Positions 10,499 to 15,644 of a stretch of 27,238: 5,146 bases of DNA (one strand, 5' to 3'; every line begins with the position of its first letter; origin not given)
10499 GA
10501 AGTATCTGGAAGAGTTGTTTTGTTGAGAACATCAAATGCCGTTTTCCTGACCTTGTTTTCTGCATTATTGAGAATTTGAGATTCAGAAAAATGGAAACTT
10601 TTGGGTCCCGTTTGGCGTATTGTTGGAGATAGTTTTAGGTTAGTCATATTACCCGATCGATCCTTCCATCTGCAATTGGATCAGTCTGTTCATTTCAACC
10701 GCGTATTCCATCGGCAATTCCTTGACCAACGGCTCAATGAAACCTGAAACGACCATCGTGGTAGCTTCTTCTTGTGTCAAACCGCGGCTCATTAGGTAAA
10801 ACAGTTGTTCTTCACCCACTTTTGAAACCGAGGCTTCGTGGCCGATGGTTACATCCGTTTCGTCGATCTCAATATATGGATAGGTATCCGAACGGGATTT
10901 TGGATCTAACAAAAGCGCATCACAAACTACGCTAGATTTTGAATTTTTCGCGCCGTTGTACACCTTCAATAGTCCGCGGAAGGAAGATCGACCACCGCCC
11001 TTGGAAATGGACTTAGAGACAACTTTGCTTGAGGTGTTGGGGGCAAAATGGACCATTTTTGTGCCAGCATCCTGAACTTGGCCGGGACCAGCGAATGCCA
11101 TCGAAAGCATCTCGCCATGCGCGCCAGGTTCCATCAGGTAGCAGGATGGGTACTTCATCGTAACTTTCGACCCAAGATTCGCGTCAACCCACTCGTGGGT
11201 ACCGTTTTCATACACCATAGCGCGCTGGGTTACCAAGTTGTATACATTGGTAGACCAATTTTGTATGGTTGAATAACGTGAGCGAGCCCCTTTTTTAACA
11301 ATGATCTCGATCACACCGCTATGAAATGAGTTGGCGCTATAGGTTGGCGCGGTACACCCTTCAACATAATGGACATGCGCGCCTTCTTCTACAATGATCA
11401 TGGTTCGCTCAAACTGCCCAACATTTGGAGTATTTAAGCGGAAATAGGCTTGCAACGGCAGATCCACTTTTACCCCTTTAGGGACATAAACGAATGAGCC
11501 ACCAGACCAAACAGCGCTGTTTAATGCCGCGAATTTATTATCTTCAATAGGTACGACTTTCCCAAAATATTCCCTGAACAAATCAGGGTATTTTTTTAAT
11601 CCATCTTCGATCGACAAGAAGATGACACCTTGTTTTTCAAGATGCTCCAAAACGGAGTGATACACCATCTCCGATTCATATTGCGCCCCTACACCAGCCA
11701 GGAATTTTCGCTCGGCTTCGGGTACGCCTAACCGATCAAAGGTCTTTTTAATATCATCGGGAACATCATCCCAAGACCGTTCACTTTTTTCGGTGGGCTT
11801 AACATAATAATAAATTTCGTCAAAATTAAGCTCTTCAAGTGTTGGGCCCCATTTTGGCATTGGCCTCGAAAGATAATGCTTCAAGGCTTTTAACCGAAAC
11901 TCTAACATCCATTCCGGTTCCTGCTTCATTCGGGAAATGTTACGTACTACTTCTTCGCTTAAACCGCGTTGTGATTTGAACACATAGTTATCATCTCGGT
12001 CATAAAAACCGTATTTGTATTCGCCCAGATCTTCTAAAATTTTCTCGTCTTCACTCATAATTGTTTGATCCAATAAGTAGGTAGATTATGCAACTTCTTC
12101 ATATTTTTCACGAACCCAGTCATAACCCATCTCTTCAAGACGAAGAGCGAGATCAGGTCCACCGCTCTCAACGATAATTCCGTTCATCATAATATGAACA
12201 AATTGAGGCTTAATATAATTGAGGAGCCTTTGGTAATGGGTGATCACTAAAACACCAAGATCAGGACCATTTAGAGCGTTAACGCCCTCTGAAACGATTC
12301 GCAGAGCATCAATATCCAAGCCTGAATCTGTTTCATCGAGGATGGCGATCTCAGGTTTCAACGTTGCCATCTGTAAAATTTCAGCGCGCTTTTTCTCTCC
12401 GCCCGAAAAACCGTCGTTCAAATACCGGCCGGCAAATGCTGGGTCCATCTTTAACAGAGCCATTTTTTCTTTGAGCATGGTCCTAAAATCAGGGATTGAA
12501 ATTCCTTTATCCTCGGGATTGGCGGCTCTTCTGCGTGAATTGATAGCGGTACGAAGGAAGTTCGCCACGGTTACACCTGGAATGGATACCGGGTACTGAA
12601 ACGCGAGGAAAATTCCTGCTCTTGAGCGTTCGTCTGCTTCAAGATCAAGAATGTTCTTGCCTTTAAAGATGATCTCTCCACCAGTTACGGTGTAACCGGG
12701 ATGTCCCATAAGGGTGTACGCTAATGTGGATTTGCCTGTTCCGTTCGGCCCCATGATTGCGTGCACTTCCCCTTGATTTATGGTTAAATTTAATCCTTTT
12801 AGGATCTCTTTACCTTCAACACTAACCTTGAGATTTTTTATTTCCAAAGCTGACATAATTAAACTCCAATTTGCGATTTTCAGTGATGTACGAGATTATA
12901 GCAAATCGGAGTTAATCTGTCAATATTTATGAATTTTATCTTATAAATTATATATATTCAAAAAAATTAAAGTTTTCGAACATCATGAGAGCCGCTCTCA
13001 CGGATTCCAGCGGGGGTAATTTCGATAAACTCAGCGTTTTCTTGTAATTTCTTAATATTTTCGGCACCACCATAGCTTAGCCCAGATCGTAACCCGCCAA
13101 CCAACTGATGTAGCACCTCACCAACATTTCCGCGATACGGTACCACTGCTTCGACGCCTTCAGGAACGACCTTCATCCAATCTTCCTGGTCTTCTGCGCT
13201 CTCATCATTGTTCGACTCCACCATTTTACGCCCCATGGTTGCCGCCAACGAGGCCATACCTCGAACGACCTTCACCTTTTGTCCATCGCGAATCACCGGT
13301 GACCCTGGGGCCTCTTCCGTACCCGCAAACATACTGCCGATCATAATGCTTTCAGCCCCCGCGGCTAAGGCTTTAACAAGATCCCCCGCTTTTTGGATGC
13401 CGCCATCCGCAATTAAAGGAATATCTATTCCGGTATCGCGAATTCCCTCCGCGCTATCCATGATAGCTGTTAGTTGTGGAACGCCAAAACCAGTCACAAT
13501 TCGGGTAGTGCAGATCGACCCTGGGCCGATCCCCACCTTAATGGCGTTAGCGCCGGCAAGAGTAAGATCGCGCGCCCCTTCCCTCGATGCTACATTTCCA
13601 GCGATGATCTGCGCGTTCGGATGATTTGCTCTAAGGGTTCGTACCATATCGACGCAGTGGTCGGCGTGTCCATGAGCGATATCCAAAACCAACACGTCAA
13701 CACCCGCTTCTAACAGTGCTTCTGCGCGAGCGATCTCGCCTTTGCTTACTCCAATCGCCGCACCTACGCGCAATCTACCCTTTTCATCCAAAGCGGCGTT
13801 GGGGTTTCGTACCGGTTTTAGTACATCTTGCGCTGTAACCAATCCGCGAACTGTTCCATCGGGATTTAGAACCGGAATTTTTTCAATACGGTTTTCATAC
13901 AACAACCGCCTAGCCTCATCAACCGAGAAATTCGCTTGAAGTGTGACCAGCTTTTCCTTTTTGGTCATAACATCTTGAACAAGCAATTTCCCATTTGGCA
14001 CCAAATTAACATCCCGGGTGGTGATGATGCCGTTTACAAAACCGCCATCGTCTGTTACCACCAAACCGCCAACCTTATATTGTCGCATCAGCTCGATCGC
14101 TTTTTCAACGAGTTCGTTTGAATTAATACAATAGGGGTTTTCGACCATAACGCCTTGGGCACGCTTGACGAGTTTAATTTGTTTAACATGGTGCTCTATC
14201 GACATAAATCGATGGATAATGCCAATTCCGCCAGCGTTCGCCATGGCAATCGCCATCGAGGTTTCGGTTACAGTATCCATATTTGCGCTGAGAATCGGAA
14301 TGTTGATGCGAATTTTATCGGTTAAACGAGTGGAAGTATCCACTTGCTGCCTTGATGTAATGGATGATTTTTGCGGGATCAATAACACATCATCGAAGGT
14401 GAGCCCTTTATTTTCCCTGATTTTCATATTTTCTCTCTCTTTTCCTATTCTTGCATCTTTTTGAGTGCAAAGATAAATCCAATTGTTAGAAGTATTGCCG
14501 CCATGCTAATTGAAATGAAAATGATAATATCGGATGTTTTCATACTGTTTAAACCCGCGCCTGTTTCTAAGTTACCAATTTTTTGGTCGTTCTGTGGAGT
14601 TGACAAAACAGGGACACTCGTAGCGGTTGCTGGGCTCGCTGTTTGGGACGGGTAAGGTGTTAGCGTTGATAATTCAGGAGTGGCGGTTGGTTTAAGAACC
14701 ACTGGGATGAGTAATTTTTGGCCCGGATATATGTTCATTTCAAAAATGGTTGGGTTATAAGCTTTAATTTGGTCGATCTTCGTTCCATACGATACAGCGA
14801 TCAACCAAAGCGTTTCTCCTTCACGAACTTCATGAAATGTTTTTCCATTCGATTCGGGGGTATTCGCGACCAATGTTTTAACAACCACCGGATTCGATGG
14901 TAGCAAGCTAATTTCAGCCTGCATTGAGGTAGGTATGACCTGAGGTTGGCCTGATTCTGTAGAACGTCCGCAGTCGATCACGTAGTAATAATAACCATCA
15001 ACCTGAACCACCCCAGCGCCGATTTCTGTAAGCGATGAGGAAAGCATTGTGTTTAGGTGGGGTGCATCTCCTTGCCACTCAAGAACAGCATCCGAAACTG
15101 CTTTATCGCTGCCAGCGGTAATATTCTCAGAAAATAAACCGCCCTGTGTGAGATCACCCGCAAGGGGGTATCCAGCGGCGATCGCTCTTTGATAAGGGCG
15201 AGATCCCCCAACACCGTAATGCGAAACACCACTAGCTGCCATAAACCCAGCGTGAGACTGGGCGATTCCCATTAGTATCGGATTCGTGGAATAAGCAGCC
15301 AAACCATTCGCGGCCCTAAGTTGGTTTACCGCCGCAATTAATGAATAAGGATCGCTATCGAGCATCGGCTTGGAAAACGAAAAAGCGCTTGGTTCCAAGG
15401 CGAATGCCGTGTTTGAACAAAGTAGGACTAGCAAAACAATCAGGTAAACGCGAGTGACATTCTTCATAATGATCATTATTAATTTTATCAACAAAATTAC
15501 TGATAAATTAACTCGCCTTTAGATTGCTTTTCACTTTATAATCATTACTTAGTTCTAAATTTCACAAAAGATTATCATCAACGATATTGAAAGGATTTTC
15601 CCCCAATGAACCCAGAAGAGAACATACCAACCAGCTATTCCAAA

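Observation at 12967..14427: Apparent guaB is probably a CBS-domain GMP reductase resembling the kinetoplastid enzyme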

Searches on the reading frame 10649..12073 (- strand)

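Call 75: search_protein_families(library=pfam, proteins=[window:10649-12073:-], max_evalue=0.00001)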
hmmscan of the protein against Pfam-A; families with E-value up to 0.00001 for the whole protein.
window:10649-12073:- (474 aa): 2 families
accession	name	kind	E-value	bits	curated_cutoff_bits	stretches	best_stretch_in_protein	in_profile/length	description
PF01458.23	SUFBD_core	-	3e-87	292.4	27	1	211-445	1-232/232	SUF system FeS cluster assembly, SufBD core domain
PF19295.5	SufBD_N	-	8.4e-12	45.5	23.5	1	146-208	109-171/172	SufBD protein N-terminal region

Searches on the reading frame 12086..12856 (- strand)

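Call 75: search_protein_families(library=pfam, proteins=[window:12086-12856:-], max_evalue=0.00001)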
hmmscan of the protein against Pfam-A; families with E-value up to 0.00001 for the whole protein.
window:12086-12856:- (256 aa): 2 families
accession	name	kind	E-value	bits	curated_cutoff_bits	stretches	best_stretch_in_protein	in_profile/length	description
PF00005.33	ABC_tran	-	1.2e-22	81.4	25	1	19-176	1-135/137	ABC transporter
PF02463.25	SMC_N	-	5.2e-06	26.5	40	0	29-224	24-213/220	RecF/RecN/SMC N terminal domain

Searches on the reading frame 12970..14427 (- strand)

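Call 4: search_protein_families(library=ncbifam, proteins=[window:12970-14427:-], max_evalue=0.001)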
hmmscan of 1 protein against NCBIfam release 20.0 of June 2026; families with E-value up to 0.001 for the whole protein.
window:12970-14427:- (486 aa): 34 families (the best 25 are shown)
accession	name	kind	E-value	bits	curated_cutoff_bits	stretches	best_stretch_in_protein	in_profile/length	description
TIGR01302.1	IMP_dehydrog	equivalog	1.9e-153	511.5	481.5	1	8-463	1-450/450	IMP dehydrogenase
NF005311.0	PRK06843.1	equivalog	1.6e-105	353.3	779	2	209-485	132-402/404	inosine 5-monophosphate dehydrogenase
NF005869.0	PRK07807.1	equivalog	8.6e-101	338.3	549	1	5-467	9-461/479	GuaB1 family IMP dehydrogenase-related protein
NF052358.1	GMPRedGuaB1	equivalog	1.4e-99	334.4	675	1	6-476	10-470/479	GMP reductase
TIGR01303.1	IMP_DH_rel_1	equivalog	2.4e-88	297.1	562.75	1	8-466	11-458/475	GuaB1 family IMP dehydrogenase-related protein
NF005493.0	PRK07107.1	equivalog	2.7e-79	267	585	1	5-483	6-491/502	IMP dehydrogenase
NF003470.0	PRK05096.1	equivalog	8.4e-65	219.2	397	2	220-471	98-337/347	GMP reductase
TIGR01305.1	GMP_reduct_1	equivalog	9.4e-63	212.3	492.15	2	224-471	101-336/343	GMP reductase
NF003966.0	PRK05458.1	equivalog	1.4e-60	205.4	344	2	222-463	90-311/327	GMP reductase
TIGR01306.1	GMP_reduct_2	equivalog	1.3e-53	182.7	465.65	2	222-462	86-306/321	GMP reductase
TIGR01304.1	IMP_DH_rel_2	equivalog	1.6e-30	106.6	342.1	2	234-378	144-297/365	GuaB3 family IMP dehydrogenase-related protein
NF011447.0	PRK14869.2-3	equivalog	1.2e-11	43.9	522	1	146-232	66-152/540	putative manganese-dependent inorganic diphosphatase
NF041552.1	TF_PrdR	equivalog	3.1e-11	42.3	795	1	88-204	6-123/577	sigma-54 dependent transcriptional regulator PrdR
NF011449.0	PRK14869.2-5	equivalog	8.8e-11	41.5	411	2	88-141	67-121/451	putative manganese-dependent inorganic diphosphatase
TIGR03151.1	enACPred_II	equivalog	9.2e-11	41.6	453.1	1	33-113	2-79/307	enoyl-[acyl-carrier-protein] reductase FabK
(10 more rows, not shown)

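Call 5: search_protein_families(library=pfam, proteins=[window:12970-14427:-], max_evalue=0.001)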
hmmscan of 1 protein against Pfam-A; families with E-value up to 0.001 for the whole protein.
window:12970-14427:- (486 aa): 5 families
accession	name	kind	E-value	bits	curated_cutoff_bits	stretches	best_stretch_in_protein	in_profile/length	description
PF00478.31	IMPDH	-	1.1e-140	469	25.6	1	8-481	1-345/345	IMP dehydrogenase / GMP reductase domain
PF00571.33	CBS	-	1.6e-22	80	24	2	93-140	4-51/57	CBS domain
PF03060.21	NMO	-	7.8e-13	49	28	2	331-380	193-238/331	Nitronate monooxygenase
PF01070.24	FMN_dh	-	7.7e-07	28.9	24.9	1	11-368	30-306/350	FMN-dependent dehydrogenase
PF01645.23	Glu_synthase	-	0.0001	22.1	20.4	1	261-365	194-305/369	Conserved region in glutamate synthase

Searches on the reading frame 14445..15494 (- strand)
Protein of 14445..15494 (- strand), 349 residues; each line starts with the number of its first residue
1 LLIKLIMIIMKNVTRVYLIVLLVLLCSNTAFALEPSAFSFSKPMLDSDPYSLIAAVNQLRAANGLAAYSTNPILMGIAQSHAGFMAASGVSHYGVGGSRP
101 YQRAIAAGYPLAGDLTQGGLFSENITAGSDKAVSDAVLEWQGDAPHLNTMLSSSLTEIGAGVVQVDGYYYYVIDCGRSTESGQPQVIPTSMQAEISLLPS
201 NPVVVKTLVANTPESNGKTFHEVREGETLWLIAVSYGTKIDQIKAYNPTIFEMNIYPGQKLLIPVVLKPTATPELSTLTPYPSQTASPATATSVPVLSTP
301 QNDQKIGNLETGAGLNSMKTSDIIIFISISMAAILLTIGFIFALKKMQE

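Call 75: search_protein_families(library=pfam, proteins=[window:14445-15494:-], max_evalue=0.00001)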
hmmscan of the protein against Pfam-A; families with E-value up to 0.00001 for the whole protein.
window:14445-15494:- (349 aa): 2 families
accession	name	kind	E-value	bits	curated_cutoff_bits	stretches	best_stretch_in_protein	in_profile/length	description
PF00188.32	CAP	-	3.7e-14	54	21.1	1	54-172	2-114/117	Cysteine-rich secretory protein family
PF01476.26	LysM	-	1.9e-12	47.4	20.9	1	221-264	1-43/43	LysM domain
